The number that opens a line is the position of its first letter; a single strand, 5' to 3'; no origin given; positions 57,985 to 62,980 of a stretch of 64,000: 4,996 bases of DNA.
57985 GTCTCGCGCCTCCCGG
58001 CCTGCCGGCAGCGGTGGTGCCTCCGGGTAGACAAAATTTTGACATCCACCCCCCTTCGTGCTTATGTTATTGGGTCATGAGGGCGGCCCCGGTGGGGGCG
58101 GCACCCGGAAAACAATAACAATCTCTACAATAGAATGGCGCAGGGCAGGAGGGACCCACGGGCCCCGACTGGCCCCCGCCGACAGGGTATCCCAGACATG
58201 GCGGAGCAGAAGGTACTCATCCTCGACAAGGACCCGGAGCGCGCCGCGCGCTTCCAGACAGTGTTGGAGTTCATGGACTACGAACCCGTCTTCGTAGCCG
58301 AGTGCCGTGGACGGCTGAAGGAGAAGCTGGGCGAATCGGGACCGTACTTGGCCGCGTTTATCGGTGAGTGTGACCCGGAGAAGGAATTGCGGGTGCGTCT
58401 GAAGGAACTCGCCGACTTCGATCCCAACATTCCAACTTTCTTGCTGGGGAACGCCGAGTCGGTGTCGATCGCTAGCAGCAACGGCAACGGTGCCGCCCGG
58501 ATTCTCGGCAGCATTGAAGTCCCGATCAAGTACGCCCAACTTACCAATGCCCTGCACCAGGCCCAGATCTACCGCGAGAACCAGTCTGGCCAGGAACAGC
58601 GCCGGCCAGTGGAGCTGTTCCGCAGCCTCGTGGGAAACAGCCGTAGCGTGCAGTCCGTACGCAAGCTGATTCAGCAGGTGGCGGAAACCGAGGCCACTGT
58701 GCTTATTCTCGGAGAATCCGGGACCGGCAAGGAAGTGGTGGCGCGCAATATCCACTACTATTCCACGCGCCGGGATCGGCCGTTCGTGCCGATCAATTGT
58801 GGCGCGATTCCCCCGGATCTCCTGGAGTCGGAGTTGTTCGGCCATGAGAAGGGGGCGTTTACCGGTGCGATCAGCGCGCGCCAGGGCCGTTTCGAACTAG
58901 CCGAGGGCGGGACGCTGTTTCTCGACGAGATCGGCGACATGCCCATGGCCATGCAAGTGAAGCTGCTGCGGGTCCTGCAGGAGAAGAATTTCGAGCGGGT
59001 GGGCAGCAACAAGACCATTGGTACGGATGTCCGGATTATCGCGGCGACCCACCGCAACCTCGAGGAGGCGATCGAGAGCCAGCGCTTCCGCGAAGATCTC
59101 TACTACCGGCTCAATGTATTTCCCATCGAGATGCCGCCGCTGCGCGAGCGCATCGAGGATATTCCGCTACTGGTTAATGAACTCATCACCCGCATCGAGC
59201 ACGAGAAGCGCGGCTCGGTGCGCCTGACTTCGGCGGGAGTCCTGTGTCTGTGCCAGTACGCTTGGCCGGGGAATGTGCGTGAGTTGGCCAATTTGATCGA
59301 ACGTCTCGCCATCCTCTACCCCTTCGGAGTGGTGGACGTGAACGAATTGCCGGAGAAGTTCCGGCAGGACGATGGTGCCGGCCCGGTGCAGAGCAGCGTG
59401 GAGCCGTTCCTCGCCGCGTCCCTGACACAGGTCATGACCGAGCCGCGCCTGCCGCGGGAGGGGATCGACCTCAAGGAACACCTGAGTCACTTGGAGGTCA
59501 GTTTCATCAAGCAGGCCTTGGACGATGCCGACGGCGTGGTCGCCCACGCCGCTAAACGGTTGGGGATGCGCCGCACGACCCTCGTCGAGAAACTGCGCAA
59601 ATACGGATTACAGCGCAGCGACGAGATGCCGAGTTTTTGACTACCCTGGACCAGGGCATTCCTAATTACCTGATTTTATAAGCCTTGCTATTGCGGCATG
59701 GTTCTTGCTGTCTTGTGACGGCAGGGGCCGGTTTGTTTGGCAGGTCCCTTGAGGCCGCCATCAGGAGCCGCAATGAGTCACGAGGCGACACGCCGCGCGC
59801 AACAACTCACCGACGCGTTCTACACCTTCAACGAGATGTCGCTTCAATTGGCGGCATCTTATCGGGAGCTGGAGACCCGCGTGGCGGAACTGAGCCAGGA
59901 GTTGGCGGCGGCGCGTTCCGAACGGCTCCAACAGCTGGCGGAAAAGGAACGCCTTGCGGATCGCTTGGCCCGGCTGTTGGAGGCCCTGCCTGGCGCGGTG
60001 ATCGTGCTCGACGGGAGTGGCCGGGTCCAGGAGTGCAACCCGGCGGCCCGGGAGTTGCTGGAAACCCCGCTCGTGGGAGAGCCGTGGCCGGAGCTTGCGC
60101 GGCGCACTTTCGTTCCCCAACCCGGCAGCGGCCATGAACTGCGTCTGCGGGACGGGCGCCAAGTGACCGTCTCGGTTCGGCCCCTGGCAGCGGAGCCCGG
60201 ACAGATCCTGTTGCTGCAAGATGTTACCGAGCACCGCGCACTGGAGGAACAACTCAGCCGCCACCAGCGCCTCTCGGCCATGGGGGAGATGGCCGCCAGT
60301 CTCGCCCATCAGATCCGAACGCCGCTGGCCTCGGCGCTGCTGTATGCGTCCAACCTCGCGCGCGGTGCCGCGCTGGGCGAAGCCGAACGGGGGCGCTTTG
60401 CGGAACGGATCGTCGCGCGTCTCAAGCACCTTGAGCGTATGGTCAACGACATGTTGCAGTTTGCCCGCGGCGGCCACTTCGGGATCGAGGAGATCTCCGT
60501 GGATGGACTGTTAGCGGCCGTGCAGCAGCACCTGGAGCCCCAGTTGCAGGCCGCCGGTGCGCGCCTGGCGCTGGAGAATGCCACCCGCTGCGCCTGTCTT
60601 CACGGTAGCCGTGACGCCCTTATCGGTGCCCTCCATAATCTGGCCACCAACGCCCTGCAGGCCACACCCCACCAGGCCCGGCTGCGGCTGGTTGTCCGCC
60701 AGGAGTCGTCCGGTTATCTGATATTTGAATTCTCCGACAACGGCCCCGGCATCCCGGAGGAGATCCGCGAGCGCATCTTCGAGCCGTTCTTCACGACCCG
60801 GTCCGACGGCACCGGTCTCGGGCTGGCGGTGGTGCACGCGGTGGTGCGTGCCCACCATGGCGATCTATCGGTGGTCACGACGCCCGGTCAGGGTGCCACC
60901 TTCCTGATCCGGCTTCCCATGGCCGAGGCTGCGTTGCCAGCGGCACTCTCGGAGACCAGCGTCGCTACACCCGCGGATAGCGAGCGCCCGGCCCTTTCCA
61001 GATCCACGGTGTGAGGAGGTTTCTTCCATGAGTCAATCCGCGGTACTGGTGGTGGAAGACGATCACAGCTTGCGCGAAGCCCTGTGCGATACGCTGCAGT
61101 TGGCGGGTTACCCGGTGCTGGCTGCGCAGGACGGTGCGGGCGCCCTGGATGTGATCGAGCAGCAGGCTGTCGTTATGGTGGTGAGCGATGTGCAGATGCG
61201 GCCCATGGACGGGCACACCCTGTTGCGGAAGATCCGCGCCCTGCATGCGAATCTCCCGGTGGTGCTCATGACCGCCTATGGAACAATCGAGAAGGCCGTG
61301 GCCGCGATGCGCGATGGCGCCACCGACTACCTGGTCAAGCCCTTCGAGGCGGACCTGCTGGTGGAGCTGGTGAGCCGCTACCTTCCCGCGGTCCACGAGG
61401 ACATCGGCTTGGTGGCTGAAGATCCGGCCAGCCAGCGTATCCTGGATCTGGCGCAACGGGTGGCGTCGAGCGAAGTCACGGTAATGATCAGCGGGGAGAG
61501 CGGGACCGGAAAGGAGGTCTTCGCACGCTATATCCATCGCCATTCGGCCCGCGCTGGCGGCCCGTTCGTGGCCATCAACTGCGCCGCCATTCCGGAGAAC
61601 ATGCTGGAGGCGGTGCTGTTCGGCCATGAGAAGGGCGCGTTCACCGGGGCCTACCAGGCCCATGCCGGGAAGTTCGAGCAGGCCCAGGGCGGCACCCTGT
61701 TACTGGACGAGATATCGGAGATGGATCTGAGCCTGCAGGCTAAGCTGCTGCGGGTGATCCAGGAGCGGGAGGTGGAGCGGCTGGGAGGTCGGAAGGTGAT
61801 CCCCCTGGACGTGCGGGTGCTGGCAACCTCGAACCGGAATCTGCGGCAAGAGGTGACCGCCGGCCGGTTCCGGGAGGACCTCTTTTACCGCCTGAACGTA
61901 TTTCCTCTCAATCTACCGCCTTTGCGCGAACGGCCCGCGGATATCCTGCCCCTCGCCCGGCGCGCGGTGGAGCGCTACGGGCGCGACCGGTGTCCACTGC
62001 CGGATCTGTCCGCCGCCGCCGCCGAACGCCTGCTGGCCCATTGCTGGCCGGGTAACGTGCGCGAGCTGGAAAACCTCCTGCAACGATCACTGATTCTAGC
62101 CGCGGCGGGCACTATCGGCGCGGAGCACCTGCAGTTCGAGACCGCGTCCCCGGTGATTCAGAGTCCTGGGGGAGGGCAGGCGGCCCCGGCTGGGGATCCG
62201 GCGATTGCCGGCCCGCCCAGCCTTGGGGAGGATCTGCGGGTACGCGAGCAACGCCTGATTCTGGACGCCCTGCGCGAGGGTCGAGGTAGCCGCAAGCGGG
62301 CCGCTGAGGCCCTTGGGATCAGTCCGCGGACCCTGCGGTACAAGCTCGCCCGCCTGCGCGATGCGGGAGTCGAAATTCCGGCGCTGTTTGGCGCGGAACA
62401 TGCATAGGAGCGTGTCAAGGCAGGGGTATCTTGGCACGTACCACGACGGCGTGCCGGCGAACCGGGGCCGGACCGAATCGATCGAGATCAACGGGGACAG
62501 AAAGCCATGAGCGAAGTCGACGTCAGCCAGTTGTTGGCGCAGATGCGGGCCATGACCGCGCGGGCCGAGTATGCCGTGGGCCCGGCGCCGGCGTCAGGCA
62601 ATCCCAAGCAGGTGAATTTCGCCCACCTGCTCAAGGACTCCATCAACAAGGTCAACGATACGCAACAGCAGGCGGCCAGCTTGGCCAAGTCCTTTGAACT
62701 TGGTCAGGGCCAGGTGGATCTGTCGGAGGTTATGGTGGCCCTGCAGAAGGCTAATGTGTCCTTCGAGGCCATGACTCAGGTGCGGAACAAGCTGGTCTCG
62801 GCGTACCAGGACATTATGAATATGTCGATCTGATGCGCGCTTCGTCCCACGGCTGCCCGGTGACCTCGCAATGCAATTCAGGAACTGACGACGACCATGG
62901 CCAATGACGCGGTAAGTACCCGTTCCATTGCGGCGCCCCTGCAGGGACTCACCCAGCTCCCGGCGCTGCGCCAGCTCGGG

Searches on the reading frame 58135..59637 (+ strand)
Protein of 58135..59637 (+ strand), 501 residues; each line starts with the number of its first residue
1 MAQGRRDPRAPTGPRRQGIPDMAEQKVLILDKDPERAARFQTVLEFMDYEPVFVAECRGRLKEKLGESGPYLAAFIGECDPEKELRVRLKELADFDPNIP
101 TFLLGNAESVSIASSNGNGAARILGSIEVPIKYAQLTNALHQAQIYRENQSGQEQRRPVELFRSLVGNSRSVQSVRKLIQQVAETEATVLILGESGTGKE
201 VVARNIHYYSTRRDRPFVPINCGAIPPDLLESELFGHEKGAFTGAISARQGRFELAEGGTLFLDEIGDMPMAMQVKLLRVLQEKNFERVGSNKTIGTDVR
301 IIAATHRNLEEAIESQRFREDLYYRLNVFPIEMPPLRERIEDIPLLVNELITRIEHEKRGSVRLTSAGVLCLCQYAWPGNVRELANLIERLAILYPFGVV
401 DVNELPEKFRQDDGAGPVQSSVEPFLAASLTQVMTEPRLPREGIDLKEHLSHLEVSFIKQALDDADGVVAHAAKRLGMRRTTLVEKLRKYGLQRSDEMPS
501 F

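Call 3: search_protein_families(library=pfam, proteins=[window:58135-59637:+], max_evalue=1)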
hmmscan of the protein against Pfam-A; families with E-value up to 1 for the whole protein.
window:58135-59637:+ (501 aa): 16 families
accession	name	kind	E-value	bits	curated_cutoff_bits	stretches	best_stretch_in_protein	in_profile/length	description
PF00158.32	Sigma54_activat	-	8.3e-77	257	20.2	1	165-332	1-168/168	Sigma-54 interaction domain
PF14532.12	Sigma54_activ_2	-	1e-23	84.5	25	1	166-336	1-138/138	Sigma-54 interaction domain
PF25601.1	AAA_lid_14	-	2.5e-21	75.7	27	1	337-414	1-79/87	AAA+ ATPase lid domain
PF06490.17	FleQ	-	2.9e-17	63.4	22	1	26-144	1-107/108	Flagellar regulatory protein FleQ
PF02954.25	HTH_8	-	1.1e-11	44.7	22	1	453-490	5-42/42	Bacterial regulatory protein, Fis family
PF07728.20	AAA_5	-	3.4e-07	30.8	22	1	189-309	2-125/139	AAA domain (dynein-related subfamily)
PF18024.7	HTH_50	-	4.1e-05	23.6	27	1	444-493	2-50/50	Helix-turn-helix domain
PF13191.12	AAA_16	-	0.00041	21.3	32.6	1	165-225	2-63/167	AAA ATPase domain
PF00004.35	AAA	-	0.0015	19.4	21.2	1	189-323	1-128/131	ATPase family associated with various cellular activities (AAA)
PF20030.5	bpMoxR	-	0.0027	17.3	27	1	253-313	93-153/205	MoxR domain in the MoxR-vWA-beta-propeller ternary systems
PF01078.27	Mg_chelatase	-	0.003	17.4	20.3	1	244-284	93-133/207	Magnesium chelatase, subunit ChlI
PF20720.3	nSTAND3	-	0.012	15.8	27.2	1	179-219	10-50/155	Novel STAND NTPase 3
PF12775.13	AAA_7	-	0.047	13.7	25.8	1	174-206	21-53/181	P-loop containing dynein motor region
PF13245.12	AAA_19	-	0.086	13.5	25.1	0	253-285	87-118/134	AAA domain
PF07724.20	AAA_2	-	0.13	12.7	27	1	186-316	3-134/166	AAA domain (Cdc48 subfamily)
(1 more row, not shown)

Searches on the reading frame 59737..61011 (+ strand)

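Call 51: search_protein_families(library=pfam, proteins=[window:59737-61011:+], max_evalue=0.00001)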
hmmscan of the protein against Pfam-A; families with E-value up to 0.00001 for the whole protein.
window:59737-61011:+ (425 aa): 5 families
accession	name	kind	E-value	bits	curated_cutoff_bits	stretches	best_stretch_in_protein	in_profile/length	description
PF02518.31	HATPase_c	-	4.4e-26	91.9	26.4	1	292-396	3-110/111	Histidine kinase-, DNA gyrase B-, and HSP90-like ATPase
PF00512.31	HisKA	-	2e-14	53.8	26.9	1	182-245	2-63/66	His Kinase A (phospho-acceptor) domain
PF13188.13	PAS_8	-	2.6e-07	30.7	21.8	1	76-122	2-48/65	PAS domain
PF00989.32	PAS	-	2.8e-06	27.8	22.6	1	76-109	2-35/113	PAS fold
PF08448.16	PAS_4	-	6e-06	26.9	23.1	0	81-124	1-47/110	PAS fold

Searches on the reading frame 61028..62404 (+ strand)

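Call 51: search_protein_families(library=pfam, proteins=[window:61028-62404:+], max_evalue=0.00001)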
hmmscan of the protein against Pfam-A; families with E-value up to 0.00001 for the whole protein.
window:61028-62404:+ (459 aa): 6 families
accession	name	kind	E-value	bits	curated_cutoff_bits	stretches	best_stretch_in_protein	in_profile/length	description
PF00158.32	Sigma54_activat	-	3.1e-70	235.7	20.2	1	129-294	2-167/168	Sigma-54 interaction domain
PF00072.30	Response_reg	-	1.6e-26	93.1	30.2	1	6-115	1-110/111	Response regulator receiver domain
PF14532.12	Sigma54_activ_2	-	5.4e-22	79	25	1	133-299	5-138/138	Sigma-54 interaction domain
PF25601.1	AAA_lid_14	-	6.5e-17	61.6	27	1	300-373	1-75/87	AAA+ ATPase lid domain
PF02954.25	HTH_8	-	2.2e-12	46.9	22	1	403-442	2-41/42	Bacterial regulatory protein, Fis family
PF07728.20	AAA_5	-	1.8e-07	31.7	22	1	152-272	2-125/139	AAA domain (dynein-related subfamily)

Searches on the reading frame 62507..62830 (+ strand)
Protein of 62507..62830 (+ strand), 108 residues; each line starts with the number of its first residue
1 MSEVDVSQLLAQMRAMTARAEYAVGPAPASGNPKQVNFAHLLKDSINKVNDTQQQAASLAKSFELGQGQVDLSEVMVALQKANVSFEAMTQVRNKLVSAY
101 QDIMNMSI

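Call 51: search_protein_families(library=pfam, proteins=[window:62507-62830:+], max_evalue=0.00001)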
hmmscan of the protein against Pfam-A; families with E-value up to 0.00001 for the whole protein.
window:62507-62830:+ (108 aa): 1 family
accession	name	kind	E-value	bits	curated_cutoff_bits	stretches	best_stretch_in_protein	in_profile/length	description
PF02049.23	FliE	-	1.4e-30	105.7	22.4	1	27-108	9-89/89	Flagellar hook-basal body complex protein FliE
